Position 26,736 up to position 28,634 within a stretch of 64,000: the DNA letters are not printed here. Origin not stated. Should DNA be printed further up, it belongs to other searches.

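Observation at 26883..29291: Second, longer paralog of the Cys-rich secreted family 13 kb away, sharing a C-terminal about 350-aa module ending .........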

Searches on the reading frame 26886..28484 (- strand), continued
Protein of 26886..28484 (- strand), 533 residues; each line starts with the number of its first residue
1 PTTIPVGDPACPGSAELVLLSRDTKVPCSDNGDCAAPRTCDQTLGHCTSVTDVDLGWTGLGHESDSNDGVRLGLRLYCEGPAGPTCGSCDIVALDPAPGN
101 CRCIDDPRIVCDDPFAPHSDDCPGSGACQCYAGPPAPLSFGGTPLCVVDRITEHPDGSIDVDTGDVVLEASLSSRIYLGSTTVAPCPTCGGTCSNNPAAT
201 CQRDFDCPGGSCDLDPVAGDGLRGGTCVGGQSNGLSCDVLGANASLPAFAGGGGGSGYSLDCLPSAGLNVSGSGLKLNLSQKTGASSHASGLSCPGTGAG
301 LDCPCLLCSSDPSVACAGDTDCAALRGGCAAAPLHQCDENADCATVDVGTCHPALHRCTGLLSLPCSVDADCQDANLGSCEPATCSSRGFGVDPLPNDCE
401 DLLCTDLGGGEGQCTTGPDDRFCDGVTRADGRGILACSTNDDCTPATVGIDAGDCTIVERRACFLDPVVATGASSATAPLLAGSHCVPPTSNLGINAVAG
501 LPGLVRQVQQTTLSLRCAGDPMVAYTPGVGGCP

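Call 86: find_homologous_proteins(query=A2, max_evalue=1e-10)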
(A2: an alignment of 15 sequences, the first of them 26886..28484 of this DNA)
Query A2 (15 sequences) (533 aa, profile of the alignment): 85 proteins with E <= 1e-10 among 8000 candidates.
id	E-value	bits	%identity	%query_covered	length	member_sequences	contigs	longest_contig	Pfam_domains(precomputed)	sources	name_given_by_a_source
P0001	9.6e-229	779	100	100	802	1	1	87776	-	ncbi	-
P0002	1.6e-227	775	68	99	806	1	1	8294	-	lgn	-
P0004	2.3e-227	774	57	99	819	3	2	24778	-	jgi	jgi:hypothetical protein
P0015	4.2e-221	754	49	99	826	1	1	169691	-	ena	-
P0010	1.5e-219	748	51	99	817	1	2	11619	-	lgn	-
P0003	3.7e-218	744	46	99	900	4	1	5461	-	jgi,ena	-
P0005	5.6e-212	723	52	82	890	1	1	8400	-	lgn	-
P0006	1.1e-211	722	55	99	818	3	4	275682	-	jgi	jgi:hypothetical protein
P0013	7.3e-211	720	51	99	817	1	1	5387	-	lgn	-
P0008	5.3e-210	717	47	99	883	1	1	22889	-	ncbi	ncbi:MAG: hypothetical protein ABR538_16940 [Candidatus Binatia bacterium]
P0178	3.3e-209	714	51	99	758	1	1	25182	-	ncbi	ncbi:MAG: hypothetical protein ABR538_16610, partial [Candidatus Binatia bacterium]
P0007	1.2e-207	709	54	99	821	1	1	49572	-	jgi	jgi:hypothetical protein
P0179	1.3e-207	709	49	98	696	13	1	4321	-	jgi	jgi:hypothetical protein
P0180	7.0e-207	707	51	98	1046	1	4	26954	PF13948.12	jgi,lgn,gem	-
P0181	9.0e-207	706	52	99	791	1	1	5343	-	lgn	-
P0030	6.2e-205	700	48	98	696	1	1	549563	-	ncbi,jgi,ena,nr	ncbi:MAG TPA: hypothetical protein VEL28_02650 [Candidatus Binatia bacterium]|nr:hypothetical protei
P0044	1.5e-178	613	40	98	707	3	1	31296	-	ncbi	-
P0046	9.7e-176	604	45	98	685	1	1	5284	-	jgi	jgi:hypothetical protein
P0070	6.7e-128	446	41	95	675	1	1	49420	PF00404.25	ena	-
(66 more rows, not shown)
